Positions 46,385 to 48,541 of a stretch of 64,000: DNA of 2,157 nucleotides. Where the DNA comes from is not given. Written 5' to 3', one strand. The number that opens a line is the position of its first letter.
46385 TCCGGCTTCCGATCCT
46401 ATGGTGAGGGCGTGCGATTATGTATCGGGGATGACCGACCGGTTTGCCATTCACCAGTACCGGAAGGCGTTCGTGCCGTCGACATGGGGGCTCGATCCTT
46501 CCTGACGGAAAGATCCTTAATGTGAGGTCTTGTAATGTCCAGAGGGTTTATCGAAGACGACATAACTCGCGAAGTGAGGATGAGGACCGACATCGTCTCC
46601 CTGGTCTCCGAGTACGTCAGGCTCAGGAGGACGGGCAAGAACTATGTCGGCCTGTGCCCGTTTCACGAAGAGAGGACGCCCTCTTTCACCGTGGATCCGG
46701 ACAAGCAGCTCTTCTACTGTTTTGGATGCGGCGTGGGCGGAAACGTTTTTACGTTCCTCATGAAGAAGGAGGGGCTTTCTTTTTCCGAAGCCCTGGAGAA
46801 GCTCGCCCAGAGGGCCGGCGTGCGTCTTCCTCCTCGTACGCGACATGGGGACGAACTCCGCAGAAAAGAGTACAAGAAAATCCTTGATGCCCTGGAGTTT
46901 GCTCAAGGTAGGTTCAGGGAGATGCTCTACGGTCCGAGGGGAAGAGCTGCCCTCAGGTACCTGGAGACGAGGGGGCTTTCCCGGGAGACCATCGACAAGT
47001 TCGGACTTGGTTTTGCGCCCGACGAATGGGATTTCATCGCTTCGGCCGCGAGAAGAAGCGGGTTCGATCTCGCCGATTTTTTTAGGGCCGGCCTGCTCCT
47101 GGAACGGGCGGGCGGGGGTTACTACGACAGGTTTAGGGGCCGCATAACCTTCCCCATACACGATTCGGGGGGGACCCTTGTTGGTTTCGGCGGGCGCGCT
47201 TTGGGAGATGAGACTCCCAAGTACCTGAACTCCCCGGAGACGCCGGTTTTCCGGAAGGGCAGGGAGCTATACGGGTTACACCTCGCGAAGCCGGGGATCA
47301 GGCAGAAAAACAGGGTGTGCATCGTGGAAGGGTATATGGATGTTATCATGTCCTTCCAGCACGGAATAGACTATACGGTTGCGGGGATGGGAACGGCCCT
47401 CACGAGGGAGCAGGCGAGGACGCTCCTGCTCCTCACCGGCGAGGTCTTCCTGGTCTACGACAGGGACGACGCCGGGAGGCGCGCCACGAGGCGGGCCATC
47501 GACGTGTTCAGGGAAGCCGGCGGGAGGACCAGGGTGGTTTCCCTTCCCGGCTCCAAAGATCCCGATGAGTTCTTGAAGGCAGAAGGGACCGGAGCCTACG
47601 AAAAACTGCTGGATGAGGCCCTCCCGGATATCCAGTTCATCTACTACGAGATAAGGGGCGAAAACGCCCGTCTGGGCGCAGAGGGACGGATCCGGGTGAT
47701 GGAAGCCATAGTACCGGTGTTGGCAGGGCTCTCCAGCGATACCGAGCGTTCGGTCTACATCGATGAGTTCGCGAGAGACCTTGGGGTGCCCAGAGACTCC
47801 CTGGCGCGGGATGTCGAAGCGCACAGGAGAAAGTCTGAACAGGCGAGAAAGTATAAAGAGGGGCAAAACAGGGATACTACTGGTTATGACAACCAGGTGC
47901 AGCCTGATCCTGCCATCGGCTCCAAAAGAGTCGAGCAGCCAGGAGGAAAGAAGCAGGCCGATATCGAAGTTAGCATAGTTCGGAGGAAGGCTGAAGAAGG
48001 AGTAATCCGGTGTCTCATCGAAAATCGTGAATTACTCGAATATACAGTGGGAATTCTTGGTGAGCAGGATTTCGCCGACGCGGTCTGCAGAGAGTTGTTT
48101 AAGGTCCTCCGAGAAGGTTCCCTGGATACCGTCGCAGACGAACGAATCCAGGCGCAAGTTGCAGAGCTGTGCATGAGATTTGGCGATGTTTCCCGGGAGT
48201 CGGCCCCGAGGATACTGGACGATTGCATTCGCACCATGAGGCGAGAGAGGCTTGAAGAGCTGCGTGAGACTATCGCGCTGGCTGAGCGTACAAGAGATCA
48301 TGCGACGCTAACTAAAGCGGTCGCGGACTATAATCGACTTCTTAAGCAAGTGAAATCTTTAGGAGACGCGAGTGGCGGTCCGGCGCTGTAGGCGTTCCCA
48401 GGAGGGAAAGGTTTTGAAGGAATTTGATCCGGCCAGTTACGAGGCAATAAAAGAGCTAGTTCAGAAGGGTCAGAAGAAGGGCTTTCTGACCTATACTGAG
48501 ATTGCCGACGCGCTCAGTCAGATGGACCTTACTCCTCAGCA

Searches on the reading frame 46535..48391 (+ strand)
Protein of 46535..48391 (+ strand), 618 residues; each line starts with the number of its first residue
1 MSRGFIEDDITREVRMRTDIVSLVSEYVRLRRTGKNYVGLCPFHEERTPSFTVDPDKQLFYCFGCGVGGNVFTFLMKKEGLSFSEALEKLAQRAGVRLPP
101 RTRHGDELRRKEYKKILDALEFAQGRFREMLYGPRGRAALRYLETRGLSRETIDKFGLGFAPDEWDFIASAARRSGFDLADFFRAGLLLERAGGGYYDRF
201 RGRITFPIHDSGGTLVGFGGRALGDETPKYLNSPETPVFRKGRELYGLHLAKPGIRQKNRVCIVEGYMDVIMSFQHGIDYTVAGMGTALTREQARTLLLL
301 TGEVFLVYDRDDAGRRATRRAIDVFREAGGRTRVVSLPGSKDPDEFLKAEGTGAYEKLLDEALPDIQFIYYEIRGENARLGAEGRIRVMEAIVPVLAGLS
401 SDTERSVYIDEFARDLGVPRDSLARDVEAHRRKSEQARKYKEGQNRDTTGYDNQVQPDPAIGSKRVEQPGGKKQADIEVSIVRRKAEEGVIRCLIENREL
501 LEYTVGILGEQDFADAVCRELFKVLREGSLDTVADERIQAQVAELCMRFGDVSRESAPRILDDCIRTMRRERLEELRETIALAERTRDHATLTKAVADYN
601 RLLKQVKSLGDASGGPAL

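Call 8: search_protein_families(library=pfam, proteins=[window:46535-48391:+])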
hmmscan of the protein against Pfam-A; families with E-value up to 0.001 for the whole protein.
window:46535-48391:+ (618 aa): 7 families
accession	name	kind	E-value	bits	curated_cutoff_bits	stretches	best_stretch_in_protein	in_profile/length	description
PF08275.17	DNAG_N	-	1.4e-40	138.8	26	1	127-252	2-128/128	DNA primase catalytic core, N-terminal domain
PF01807.25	Zn_ribbon_DnaG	-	1.4e-37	127.9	24.9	1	8-99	3-94/98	CHC2 zinc finger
PF13155.12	Toprim_2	-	2.4e-20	73.1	22.1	1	262-347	1-88/88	Toprim-like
PF13662.12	Toprim_4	-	4.6e-15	56.1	25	1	260-329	2-78/85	Toprim domain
PF01751.28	Toprim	-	4e-10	40.2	23.1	1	261-335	2-94/96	Toprim domain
PF10410.14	DnaB_bind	-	9.3e-09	35.9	20.6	1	382-421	17-56/56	DnaB-helicase binding domain of primase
PF13362.12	Toprim_3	-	1.8e-05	25.5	27.2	1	261-352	2-94/95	Toprim domain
